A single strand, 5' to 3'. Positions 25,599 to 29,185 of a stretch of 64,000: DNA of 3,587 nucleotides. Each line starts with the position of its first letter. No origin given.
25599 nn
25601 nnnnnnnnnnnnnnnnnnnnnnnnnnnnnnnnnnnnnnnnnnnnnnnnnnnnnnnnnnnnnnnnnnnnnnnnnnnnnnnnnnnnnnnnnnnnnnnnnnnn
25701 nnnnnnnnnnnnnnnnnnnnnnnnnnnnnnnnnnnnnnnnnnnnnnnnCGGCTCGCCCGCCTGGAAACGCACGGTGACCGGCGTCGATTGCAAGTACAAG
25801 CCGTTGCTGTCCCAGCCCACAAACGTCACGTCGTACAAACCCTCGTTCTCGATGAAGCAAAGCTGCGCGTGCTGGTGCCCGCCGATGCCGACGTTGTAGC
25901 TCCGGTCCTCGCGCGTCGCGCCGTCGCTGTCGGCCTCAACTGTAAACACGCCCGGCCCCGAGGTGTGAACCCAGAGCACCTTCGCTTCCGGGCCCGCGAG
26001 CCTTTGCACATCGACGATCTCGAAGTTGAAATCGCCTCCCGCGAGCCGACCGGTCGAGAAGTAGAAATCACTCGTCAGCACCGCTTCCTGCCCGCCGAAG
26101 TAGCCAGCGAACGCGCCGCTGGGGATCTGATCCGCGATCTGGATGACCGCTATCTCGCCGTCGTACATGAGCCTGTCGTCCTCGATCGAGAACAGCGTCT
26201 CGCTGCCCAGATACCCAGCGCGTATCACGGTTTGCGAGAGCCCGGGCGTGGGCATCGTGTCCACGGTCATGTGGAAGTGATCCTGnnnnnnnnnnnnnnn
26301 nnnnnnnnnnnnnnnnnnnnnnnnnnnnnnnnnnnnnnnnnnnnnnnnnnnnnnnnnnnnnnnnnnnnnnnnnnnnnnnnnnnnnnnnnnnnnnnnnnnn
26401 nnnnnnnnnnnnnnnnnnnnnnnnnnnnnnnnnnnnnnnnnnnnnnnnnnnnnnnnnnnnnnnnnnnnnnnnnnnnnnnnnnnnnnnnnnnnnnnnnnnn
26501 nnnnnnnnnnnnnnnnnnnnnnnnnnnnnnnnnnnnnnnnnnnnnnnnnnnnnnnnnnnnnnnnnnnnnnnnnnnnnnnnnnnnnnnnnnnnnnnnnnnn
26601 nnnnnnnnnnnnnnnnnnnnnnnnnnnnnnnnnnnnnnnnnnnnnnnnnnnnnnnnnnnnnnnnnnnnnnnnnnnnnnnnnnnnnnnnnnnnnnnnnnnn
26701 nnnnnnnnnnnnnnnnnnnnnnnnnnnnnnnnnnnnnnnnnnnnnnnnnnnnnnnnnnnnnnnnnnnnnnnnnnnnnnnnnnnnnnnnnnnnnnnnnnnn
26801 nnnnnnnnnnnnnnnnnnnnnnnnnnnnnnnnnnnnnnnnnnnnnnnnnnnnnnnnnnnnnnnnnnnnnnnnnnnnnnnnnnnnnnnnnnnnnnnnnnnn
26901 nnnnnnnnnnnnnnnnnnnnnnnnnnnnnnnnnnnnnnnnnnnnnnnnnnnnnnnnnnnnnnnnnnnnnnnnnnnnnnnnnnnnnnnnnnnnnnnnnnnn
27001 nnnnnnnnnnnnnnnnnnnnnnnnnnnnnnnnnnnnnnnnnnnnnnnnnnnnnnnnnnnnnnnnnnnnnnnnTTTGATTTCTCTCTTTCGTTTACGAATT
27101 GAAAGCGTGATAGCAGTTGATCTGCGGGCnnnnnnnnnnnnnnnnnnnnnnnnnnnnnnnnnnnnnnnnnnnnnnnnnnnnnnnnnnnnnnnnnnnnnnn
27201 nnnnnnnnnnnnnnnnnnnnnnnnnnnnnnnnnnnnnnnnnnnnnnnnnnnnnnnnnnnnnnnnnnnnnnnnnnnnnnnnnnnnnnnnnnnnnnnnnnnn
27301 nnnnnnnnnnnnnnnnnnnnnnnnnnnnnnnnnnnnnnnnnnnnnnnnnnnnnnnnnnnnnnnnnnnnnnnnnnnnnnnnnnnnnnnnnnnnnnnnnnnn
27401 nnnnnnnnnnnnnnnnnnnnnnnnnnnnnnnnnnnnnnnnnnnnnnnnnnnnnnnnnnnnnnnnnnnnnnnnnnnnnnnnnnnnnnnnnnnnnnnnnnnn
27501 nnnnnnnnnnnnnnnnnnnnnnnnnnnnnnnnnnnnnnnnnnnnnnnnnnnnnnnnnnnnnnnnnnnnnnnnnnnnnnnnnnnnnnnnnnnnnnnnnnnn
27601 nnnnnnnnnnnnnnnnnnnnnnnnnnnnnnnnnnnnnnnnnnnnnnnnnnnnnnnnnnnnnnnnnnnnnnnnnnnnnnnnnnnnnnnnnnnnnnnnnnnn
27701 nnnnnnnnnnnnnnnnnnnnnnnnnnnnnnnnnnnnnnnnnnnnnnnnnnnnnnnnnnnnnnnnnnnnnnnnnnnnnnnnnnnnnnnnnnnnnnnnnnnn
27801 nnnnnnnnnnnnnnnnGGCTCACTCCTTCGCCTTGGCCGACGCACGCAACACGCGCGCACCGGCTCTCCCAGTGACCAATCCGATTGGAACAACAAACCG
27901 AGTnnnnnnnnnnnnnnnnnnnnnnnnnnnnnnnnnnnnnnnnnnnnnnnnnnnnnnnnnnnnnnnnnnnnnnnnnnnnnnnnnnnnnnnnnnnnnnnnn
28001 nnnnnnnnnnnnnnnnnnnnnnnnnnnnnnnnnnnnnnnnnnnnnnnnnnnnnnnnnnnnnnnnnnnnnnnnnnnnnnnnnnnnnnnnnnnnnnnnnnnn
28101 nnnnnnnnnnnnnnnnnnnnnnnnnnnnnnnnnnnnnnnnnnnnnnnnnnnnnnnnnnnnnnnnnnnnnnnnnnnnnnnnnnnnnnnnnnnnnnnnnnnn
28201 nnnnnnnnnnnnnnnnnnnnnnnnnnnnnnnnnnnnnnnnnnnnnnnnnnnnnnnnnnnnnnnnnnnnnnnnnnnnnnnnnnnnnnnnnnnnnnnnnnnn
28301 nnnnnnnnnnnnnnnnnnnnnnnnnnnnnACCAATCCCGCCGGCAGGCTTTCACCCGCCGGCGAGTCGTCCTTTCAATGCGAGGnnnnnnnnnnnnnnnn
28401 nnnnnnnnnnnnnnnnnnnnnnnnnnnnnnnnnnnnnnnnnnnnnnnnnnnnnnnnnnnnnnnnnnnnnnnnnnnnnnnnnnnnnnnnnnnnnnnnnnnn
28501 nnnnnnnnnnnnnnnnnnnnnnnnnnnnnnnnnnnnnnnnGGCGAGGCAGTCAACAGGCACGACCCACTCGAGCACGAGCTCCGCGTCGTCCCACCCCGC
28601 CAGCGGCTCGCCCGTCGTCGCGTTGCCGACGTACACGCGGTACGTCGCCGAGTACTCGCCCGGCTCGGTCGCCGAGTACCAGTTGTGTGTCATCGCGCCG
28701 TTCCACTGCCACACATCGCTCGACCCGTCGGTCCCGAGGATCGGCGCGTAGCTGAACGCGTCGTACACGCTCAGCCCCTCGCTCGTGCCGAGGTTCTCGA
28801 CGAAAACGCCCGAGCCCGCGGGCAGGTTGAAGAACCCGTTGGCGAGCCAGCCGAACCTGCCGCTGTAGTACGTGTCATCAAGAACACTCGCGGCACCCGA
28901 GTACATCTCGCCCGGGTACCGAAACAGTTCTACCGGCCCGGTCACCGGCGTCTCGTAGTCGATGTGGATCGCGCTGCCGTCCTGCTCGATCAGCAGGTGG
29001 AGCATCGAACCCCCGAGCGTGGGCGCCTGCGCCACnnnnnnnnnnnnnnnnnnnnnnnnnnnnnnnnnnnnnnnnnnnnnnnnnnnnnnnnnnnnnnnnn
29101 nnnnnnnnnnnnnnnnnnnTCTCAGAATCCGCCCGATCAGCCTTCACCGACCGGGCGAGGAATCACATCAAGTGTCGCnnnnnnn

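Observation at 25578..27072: Adjacent paralogs with swapped C-terminal anchors (pair A): PEP-CTERM versus GC-type dockerin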

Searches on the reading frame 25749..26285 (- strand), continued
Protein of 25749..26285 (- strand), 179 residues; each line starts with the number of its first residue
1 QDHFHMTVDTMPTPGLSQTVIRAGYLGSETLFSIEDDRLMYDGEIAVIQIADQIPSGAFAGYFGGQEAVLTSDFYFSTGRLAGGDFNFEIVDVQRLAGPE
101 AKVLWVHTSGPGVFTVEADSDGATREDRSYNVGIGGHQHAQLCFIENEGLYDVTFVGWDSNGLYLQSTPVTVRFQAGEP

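Call 66: search_protein_families(library=ncbifam, proteins=[L003:6356-7096:+, L004:6530-7120:+, L030:4278-5057:+, L019:3516-4196:+, L003:7211-7909:+, L005:7224-7922:+, L005:8904-9794:+, L021:5026-5913:+, P0160, P0172], max_evalue=1)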
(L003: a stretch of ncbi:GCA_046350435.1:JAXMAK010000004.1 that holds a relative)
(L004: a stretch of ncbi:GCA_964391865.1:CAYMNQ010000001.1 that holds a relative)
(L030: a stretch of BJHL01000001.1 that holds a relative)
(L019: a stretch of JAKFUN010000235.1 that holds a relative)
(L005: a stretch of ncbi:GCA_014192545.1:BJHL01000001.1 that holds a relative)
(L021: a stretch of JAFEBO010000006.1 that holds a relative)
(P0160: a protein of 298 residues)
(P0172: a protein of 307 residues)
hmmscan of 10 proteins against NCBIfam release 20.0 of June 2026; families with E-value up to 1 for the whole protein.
L003:6356-7096:+ (246 aa): 0 families

L004:6530-7120:+ (196 aa): 0 families

L030:4278-5057:+ (259 aa): 0 families

L019:3516-4196:+ (226 aa): 0 families

L003:7211-7909:+ (232 aa): 13 families
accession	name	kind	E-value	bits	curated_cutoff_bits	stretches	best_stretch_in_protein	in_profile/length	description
TIGR01710.1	typeII_sec_gspG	equivalog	6.3e-10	39.2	88.85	1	13-76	2-64/134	type II secretion system major pseudopilin GspG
NF040999.1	pilin_ComGC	equivalog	5.1e-07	29.8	75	1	12-67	2-57/84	competence type IV pilus major pilin ComGC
TIGR02532.1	IV_pilin_GFxxxE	domain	1.7e-05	24.5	16.3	1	12-34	2-24/24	prepilin-type N-terminal cleavage/methylation domain-containing protein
TIGR01708.2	typeII_sec_gspH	equivalog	3.4e-05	23.9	80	1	14-41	4-31/169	type II secretion system minor pseudopilin GspH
NF041013.1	T4P_ComGE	equivalog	3.6e-05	23.8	49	1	13-43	5-35/83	competence type IV pilus minor pilin ComGE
TIGR02596.1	TIGR02596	subfamily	3.7e-05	23.9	70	1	14-45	1-32/196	Verru_Chthon cassette protein D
NF007862.0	PRK10574.1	equivalog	0.00036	20.7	138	1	11-55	4-48/145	prepilin peptidase-dependent pilin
NF041775.1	typeIV_PilA_Myxo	equivalog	0.0011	19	400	1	12-46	11-45/214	type IV pilin protein PilA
TIGR04294.2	pre_pil_HX9DG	domain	0.0055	16.5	19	1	193-207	4-18/22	H-X9-DG-CTERM domain-containing protein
NF040982.1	ComGD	equivalog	0.0091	16.4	70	1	12-38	2-28/139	competence type IV pilus minor pilin ComGD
NF041002.1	pilin_ComGF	equivalog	0.027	14.7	80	1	12-40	2-30/139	competence type IV pilus minor pilin ComGF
NF047828.1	T3SSXpsI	equivalog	0.13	12.3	150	1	13-42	3-32/132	type II secretion system protein XpsI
TIGR02599.1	TIGR02599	subfamily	0.2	10.8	256.5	1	13-39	1-27/361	Verru_Chthon cassette protein C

L005:7224-7922:+ (232 aa): 17 families
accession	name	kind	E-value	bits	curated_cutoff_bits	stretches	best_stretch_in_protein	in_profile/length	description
TIGR01710.1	typeII_sec_gspG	equivalog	7.4e-10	39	88.85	1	13-119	2-107/134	type II secretion system major pseudopilin GspG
NF040999.1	pilin_ComGC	equivalog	7.3e-08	32.5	75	1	12-63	2-53/84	competence type IV pilus major pilin ComGC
TIGR02596.1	TIGR02596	subfamily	6.1e-06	26.5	70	1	14-43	1-30/196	Verru_Chthon cassette protein D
NF007862.0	PRK10574.1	equivalog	2.7e-05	24.3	138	1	12-60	5-53/145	prepilin peptidase-dependent pilin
TIGR02532.1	IV_pilin_GFxxxE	domain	3.3e-05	23.5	16.3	1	12-33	2-23/24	prepilin-type N-terminal cleavage/methylation domain-containing protein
NF041013.1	T4P_ComGE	equivalog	0.00015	21.8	49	1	13-39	5-31/83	competence type IV pilus minor pilin ComGE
TIGR01708.2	typeII_sec_gspH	equivalog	0.00037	20.5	80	1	14-41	4-31/169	type II secretion system minor pseudopilin GspH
NF041775.1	typeIV_PilA_Myxo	equivalog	0.0036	17.3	400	1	13-39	12-38/214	type IV pilin protein PilA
NF009716.0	PRK13244.1-2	subfamily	0.0099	16.2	197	1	22-109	11-101/138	protease inhibitor protein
NF040982.1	ComGD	equivalog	0.012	16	70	1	12-36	2-26/139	competence type IV pilus minor pilin ComGD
TIGR01707.1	gspI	equivalog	0.016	15.7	44.35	1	14-44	2-32/101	type II secretion system minor pseudopilin GspI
TIGR02599.1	TIGR02599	subfamily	0.025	13.8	256.5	1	13-42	1-30/361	Verru_Chthon cassette protein C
NF041002.1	pilin_ComGF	equivalog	0.044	14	80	1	12-36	2-26/139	competence type IV pilus minor pilin ComGF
TIGR04294.2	pre_pil_HX9DG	domain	0.055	13.3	19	1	193-210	4-21/22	H-X9-DG-CTERM domain-containing protein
NF007800.0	PRK10506.1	equivalog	0.24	11.2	158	1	12-31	9-28/163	prepilin peptidase-dependent protein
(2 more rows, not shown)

L005:8904-9794:+ (296 aa): 4 families
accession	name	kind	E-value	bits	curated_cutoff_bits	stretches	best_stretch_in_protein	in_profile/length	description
NF038125.1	PEP_CTERM_THxN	subfamily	0.0036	16.9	85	1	266-295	212-246/246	THxN family PEP-CTERM protein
NF038130.1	PEP_NF038130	equivalog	0.015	15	60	1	258-293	248-283/283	NF038130 family PEP-CTERM protein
NF041927.1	Xrt_dep_XDP1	equivalog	0.019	14.9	125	1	272-295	217-242/242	exosortase-dependent surface protein XDP1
TIGR03901.2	MYXO-CTERM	domain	0.12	12.8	20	1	277-295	15-33/34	MYXO-CTERM sorting domain-containing protein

L021:5026-5913:+ (295 aa): 5 families
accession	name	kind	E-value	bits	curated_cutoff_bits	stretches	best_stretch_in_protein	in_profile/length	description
NF038129.1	PEP_NF038129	equivalog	0.0067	16.3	65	1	263-294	160-193/194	NF038129 family PEP-CTERM protein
NF041927.1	Xrt_dep_XDP1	equivalog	0.034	14.1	125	1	271-294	217-241/242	exosortase-dependent surface protein XDP1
NF038125.1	PEP_CTERM_THxN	subfamily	0.036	13.6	85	1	266-294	213-245/246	THxN family PEP-CTERM protein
TIGR02595.1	PEP_CTERM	domain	0.051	14.4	16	1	274-294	2-22/24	PEP-CTERM sorting domain-containing protein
NF038120.1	PEP_CTERM_QFxxD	subfamily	0.16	11.8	80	1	270-294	190-214/215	NF038120 family PEP-CTERM protein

P0160 (298 aa): 1 family
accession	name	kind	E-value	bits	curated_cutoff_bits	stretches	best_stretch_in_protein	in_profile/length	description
NF038130.1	PEP_NF038130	equivalog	0.037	13.7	60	1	259-294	248-283/283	NF038130 family PEP-CTERM protein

P0172 (307 aa): 1 family
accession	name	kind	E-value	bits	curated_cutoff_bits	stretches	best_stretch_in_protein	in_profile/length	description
NF003372.0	PRK04447.1-5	equivalog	0.073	11.8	306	1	258-297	131-170/350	hypothetical protein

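Call 92: search_protein_families(library=ncbifam, proteins=[P0150, P0152, P0154, P0157, P0162, P0163, P0167, P0169, P0186, P0190], max_evalue=0.01)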
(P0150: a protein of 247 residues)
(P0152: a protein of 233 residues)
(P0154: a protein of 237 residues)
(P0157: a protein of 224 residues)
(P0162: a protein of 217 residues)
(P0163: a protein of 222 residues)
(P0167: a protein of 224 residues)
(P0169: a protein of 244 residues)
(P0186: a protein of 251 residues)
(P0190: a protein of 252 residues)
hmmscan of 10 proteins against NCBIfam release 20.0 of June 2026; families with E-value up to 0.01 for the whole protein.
P0150 (247 aa): 8 families
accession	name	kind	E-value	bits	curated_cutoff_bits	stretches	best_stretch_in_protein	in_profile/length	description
TIGR02595.1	PEP_CTERM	domain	9.5e-06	26.1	16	1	218-239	1-22/24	PEP-CTERM sorting domain-containing protein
NF038130.1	PEP_NF038130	equivalog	6.5e-05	22.7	60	1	203-237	248-283/283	NF038130 family PEP-CTERM protein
NF041927.1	Xrt_dep_XDP1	equivalog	0.0019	18.2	125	1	215-239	216-241/242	exosortase-dependent surface protein XDP1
NF038129.1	PEP_NF038129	equivalog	0.0019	18.1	65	1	206-239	155-193/194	NF038129 family PEP-CTERM protein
NF038118.1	PEP_CTERM_CCXG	equivalog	0.0031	17.2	90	1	213-239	171-197/199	CCXG family PEP-CTERM protein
NF038120.1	PEP_CTERM_QFxxD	subfamily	0.004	17.1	80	1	217-240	192-215/215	NF038120 family PEP-CTERM protein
NF038125.1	PEP_CTERM_THxN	subfamily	0.0062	16.1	85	0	212-239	217-244/246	THxN family PEP-CTERM protein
NF033554.9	floc_PepA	equivalog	0.0077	16.1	80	0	116-239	144-258/261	flocculation-associated PEP-CTERM protein PepA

P0152 (233 aa): 9 families
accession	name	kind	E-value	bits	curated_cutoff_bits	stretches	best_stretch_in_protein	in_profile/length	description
NF038134.1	choice_anch_M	domain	7.9e-06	26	55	1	68-196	63-175/184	choice-of-anchor M domain-containing protein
NF033554.9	floc_PepA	equivalog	3.7e-05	23.7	80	1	186-225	217-251/261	flocculation-associated PEP-CTERM protein PepA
NF038125.1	PEP_CTERM_THxN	subfamily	0.00027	20.6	85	1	204-225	213-237/246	THxN family PEP-CTERM protein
NF041538.1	PEP_EDSA_1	subfamily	0.00048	19.9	100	1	208-225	280-298/307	EDSAP-1 family PEP-CTERM protein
TIGR02595.1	PEP_CTERM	domain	0.00052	20.7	16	1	211-230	1-22/24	PEP-CTERM sorting domain-containing protein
NF038120.1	PEP_CTERM_QFxxD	subfamily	0.00086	19.2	80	1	208-231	190-213/215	NF038120 family PEP-CTERM protein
TIGR03769.1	P_ac_wall_RPT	domain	0.0025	18.3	30.9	0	165-197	1-34/41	TIGR03769 domain-containing protein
NF038124.1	PEP_CTERM_TLD_A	exception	0.0025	17.4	100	1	205-231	205-233/235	PEP_CTERM-anchored TLD domain-containing protein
NF038129.1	PEP_NF038129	equivalog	0.0031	17.4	65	0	204-225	166-185/194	NF038129 family PEP-CTERM protein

P0154 (237 aa): 5 families
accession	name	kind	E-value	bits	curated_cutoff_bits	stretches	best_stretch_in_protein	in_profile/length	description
TIGR02595.1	PEP_CTERM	domain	0.00026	21.6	16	1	211-232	1-22/24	PEP-CTERM sorting domain-containing protein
NF038129.1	PEP_NF038129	equivalog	0.00037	20.4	65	1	184-232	144-193/194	NF038129 family PEP-CTERM protein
NF038120.1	PEP_CTERM_QFxxD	subfamily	0.0015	18.4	80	0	208-232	190-214/215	NF038120 family PEP-CTERM protein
NF038125.1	PEP_CTERM_THxN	subfamily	0.0024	17.5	85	1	198-232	210-246/246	THxN family PEP-CTERM protein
NF033554.9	floc_PepA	equivalog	0.0085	15.9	80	1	209-232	235-260/261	flocculation-associated PEP-CTERM protein PepA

P0157 (224 aa): 1 family
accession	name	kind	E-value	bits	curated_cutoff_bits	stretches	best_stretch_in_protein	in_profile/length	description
NF038134.1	choice_anch_M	domain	0.0012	19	55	1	115-182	103-166/184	choice-of-anchor M domain-containing protein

P0162 (217 aa): 3 families
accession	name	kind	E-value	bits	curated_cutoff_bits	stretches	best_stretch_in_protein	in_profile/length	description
NF038134.1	choice_anch_M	domain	8.8e-05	22.6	55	1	101-187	94-179/184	choice-of-anchor M domain-containing protein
TIGR03769.1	P_ac_wall_RPT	domain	0.00072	20.1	30.9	1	153-190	1-39/41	TIGR03769 domain-containing protein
TIGR03772.1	anch_rpt_subst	equivalog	0.0034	16.1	350.45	1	111-180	131-201/486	anchored repeat ABC transporter, substrate-binding protein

P0163 (222 aa): 9 families
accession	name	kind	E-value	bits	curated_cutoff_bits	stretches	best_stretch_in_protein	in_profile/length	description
NF038129.1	PEP_NF038129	equivalog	1.3e-05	25.2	65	1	182-221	152-194/194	NF038129 family PEP-CTERM protein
TIGR02595.1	PEP_CTERM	domain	4.8e-05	23.9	16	1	200-221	1-22/24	PEP-CTERM sorting domain-containing protein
NF033554.9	floc_PepA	equivalog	0.00011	22.1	80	1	183-221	220-260/261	flocculation-associated PEP-CTERM protein PepA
NF038120.1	PEP_CTERM_QFxxD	subfamily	0.00029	20.8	80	1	195-222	188-215/215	NF038120 family PEP-CTERM protein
NF041927.1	Xrt_dep_XDP1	equivalog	0.00059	19.9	125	1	198-221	217-242/242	exosortase-dependent surface protein XDP1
NF038125.1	PEP_CTERM_THxN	subfamily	0.0021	17.7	85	1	190-221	210-246/246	THxN family PEP-CTERM protein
NF041538.1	PEP_EDSA_1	subfamily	0.0032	17.2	100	1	165-221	263-307/307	EDSAP-1 family PEP-CTERM protein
NF038130.1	PEP_NF038130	equivalog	0.0051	16.5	60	1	197-219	260-283/283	NF038130 family PEP-CTERM protein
NF038118.1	PEP_CTERM_CCXG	equivalog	0.0091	15.7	90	0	198-221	174-197/199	CCXG family PEP-CTERM protein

P0167 (224 aa): 4 families
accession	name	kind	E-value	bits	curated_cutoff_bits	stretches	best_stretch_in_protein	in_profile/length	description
NF033554.9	floc_PepA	equivalog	0.00018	21.4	80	1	99-223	146-261/261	flocculation-associated PEP-CTERM protein PepA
TIGR02595.1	PEP_CTERM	domain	0.00039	21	16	1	201-222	1-22/24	PEP-CTERM sorting domain-containing protein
NF038120.1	PEP_CTERM_QFxxD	subfamily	0.0018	18.2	80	1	197-222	189-214/215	NF038120 family PEP-CTERM protein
NF041538.1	PEP_EDSA_1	subfamily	0.0051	16.5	100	1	187-222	269-307/307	EDSAP-1 family PEP-CTERM protein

P0169 (244 aa): 0 families

P0186 (251 aa): 6 families
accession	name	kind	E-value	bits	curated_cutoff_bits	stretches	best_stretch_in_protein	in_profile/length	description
TIGR02595.1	PEP_CTERM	domain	0.00016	22.3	16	1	229-251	1-23/24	PEP-CTERM sorting domain-containing protein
NF033554.9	floc_PepA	equivalog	0.00084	19.2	80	1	218-249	226-259/261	flocculation-associated PEP-CTERM protein PepA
NF041538.1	PEP_EDSA_1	subfamily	0.00091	19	100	1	223-249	279-306/307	EDSAP-1 family PEP-CTERM protein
NF038129.1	PEP_NF038129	equivalog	0.0015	18.4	65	0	223-249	167-193/194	NF038129 family PEP-CTERM protein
NF038125.1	PEP_CTERM_THxN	subfamily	0.0021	17.7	85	1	226-249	217-243/246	THxN family PEP-CTERM protein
NF038120.1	PEP_CTERM_QFxxD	subfamily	0.0093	15.8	80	0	226-251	190-215/215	NF038120 family PEP-CTERM protein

P0190 (252 aa): 2 families
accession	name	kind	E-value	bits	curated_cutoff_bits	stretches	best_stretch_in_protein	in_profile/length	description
TIGR02595.1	PEP_CTERM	domain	0.0015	19.2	16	1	227-250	1-23/24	PEP-CTERM sorting domain-containing protein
NF038129.1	PEP_NF038129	equivalog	0.0043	16.9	65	1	194-249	144-194/194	NF038129 family PEP-CTERM protein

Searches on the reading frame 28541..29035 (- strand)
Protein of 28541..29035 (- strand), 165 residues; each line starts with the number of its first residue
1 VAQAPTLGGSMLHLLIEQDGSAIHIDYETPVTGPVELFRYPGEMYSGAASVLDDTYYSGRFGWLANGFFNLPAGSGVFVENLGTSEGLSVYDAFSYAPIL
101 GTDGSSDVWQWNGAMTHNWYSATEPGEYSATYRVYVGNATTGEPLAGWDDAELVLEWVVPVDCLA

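Call 71: find_homologous_proteins(query=A4, max_evalue=0.001)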
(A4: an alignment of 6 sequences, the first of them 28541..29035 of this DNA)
Query A4 (6 sequences) (165 aa, profile of the alignment): 472 proteins with E <= 0.001 among 8000 candidates; the best 120 are listed.
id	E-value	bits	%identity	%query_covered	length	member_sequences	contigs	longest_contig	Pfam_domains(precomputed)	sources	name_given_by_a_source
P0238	4.8e-83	295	81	99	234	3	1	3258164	-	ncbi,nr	ncbi:MAG: hypothetical protein ED559_00430 [Phycisphaera sp.]|nr:MAG: hypothetical protein ED559_004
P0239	5.9e-83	294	99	100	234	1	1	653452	-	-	-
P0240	1.4e-81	290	80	99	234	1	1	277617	-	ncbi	ncbi:MAG: hypothetical protein Phyf2KO_26800 [Phycisphaerales bacterium]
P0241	4.7e-81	288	77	98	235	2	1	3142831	-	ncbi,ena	-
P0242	6.2e-77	275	84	99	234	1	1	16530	-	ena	-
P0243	8.2e-76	271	38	93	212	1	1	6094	-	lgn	-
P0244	1.8e-75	270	77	99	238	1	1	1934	PF00404.25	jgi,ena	-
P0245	5.4e-75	269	36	93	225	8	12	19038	-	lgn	-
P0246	6.8e-75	268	38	93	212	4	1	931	-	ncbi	-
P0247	1.6e-74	267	79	99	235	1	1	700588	-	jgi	jgi:hypothetical protein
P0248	2.3e-74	266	37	93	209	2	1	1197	-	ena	-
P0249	1.4e-73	264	33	93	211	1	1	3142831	-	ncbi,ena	-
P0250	1.6e-72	260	36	93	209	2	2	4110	-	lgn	-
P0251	1.4e-71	257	37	93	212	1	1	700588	-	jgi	jgi:hypothetical protein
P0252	1.6e-71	257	77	99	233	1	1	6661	PF00036.39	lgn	-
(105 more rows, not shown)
